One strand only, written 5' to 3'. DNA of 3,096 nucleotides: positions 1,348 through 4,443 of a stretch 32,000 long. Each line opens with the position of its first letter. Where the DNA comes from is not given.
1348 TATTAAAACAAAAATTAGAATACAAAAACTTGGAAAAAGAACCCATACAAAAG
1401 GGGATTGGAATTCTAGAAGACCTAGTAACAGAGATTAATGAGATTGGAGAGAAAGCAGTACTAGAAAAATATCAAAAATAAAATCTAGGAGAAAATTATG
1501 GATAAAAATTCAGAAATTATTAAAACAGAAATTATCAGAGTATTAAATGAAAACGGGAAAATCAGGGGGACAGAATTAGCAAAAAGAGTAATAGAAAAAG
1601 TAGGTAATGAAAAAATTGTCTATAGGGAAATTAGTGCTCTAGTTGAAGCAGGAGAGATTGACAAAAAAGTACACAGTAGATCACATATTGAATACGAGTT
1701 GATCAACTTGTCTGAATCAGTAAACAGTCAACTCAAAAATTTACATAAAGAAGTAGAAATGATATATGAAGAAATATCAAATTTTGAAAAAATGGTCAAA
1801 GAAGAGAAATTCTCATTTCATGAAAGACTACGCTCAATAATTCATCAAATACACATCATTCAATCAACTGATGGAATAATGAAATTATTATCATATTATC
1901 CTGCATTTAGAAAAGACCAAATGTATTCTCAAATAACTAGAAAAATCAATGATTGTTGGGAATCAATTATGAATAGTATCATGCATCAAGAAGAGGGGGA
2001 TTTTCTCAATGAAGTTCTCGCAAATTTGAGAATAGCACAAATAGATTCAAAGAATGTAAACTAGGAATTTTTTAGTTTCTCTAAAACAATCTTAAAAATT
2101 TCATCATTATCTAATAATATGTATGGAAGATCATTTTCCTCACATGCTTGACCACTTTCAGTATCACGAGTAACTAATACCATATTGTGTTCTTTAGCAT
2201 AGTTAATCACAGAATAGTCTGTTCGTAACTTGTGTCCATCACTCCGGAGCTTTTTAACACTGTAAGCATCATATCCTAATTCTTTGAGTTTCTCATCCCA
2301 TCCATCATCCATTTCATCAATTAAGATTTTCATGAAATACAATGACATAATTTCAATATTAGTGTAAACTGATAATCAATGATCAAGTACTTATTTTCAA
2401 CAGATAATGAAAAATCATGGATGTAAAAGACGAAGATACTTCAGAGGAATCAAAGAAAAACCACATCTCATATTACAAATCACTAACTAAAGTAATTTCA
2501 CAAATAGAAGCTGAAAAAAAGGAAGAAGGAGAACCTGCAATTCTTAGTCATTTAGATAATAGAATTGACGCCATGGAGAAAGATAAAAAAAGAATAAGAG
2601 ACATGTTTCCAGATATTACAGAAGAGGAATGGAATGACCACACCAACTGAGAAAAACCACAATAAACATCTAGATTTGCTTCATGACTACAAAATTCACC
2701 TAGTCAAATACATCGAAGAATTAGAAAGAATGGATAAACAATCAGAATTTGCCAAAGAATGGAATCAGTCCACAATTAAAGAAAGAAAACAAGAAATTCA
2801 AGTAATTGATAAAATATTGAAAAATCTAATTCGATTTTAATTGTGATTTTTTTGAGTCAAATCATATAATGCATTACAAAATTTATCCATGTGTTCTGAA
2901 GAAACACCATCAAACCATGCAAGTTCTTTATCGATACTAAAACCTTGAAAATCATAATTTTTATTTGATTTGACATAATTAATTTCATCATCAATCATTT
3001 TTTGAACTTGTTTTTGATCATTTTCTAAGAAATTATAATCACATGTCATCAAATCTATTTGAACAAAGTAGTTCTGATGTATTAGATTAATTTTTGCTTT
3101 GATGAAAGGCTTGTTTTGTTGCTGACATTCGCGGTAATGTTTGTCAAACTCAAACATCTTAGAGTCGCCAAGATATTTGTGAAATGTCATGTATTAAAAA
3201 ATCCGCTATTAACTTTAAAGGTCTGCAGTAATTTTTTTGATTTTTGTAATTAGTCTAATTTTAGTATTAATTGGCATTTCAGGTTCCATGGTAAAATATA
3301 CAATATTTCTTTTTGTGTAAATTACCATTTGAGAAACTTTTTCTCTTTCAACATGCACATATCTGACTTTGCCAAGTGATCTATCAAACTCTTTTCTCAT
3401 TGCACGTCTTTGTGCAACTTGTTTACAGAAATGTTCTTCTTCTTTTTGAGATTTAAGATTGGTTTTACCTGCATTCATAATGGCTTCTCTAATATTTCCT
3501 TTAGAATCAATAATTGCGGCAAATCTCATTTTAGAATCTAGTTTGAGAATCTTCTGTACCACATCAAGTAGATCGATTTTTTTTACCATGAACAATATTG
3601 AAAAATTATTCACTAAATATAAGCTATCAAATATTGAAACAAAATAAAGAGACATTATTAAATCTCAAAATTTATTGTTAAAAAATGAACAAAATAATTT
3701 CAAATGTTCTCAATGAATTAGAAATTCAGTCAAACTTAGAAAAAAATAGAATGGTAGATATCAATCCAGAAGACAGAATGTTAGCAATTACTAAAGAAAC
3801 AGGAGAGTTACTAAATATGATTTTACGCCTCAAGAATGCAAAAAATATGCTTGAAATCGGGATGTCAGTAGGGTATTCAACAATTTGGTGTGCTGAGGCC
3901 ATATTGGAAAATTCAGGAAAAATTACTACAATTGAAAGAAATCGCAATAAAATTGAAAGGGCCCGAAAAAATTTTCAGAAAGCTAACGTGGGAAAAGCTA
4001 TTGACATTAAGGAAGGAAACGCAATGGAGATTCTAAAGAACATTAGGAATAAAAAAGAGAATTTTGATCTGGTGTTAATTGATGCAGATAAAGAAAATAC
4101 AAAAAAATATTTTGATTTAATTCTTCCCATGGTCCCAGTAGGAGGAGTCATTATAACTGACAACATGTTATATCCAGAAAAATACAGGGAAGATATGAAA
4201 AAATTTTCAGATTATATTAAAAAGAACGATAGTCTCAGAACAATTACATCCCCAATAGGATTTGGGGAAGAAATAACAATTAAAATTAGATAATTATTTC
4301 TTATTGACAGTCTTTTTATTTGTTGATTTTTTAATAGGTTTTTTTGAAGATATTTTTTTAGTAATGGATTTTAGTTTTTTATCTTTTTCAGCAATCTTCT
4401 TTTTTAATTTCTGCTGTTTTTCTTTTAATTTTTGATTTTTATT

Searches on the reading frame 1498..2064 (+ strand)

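Call 7: search_protein_families(library=pfam, proteins=[window:1498-2064:+], max_evalue=0.01)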
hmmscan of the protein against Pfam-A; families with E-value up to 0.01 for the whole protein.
window:1498-2064:+ (188 aa): 2 families
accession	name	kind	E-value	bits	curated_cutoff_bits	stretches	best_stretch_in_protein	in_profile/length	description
PF18752.7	DAAD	-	0.0056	17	25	1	53-159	101-199/291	Dictyosteliid AID/APOBEC-like Deaminase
PF04136.21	COG3_N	-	0.0062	16.9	27.9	1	60-164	8-117/147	Conserved oligomeric Golgi complex subunit 3, N-terminal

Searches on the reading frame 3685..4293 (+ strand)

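Call 7: search_protein_families(library=pfam, proteins=[window:3685-4293:+], max_evalue=0.01)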
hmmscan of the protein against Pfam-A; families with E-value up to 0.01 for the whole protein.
window:3685-4293:+ (202 aa): 13 families
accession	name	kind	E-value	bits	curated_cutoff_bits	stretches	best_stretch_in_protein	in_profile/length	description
PF01596.23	Methyltransf_3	-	7.6e-35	120.5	22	1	29-179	22-173/204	O-methyltransferase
PF13578.12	Methyltransf_24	-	2.3e-16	61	26.3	1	56-160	1-104/105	Methyltransferase domain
PF13847.12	Methyltransf_31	-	9.5e-08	32.3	27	1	50-172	2-127/145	Methyltransferase domain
PF01135.25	PCMT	-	8.4e-06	26.1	20.3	1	46-109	68-129/210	Protein-L-isoaspartate(D-aspartate) O-methyltransferase (PCMT)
PF13649.12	Methyltransf_25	-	8.9e-06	26.7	27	1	56-132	2-70/97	Methyltransferase domain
PF09445.16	Methyltransf_15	-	2.2e-05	24.6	22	1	79-132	24-77/165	RNA cap guanine-N2 methyltransferase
PF01189.24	Methyltr_RsmB-F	-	0.00023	21.3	27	1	45-134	2-87/199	16S rRNA methyltransferase RsmB/F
PF03602.21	Cons_hypoth95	-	0.00072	19.7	24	1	69-134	56-121/182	Conserved hypothetical protein 95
PF08241.18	Methyltransf_11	-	0.00081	20.4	21.2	1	56-132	1-66/95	Methyltransferase domain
PF02475.24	TRM5-TYW2_MTfase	-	0.0011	19.4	28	1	41-180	26-158/164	TRM5/TYW2 methyltransferase domain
PF01564.23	Spermine_synth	-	0.0027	17.7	22.9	1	77-180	42-151/186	Spermine/spermidine synthase domain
PF02353.26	CMAS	-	0.0041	16.9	27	1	45-180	56-187/273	Mycolic acid cyclopropane synthetase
PF05175.20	MTS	-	0.0048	17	23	1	42-118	22-95/170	Methyltransferase small domain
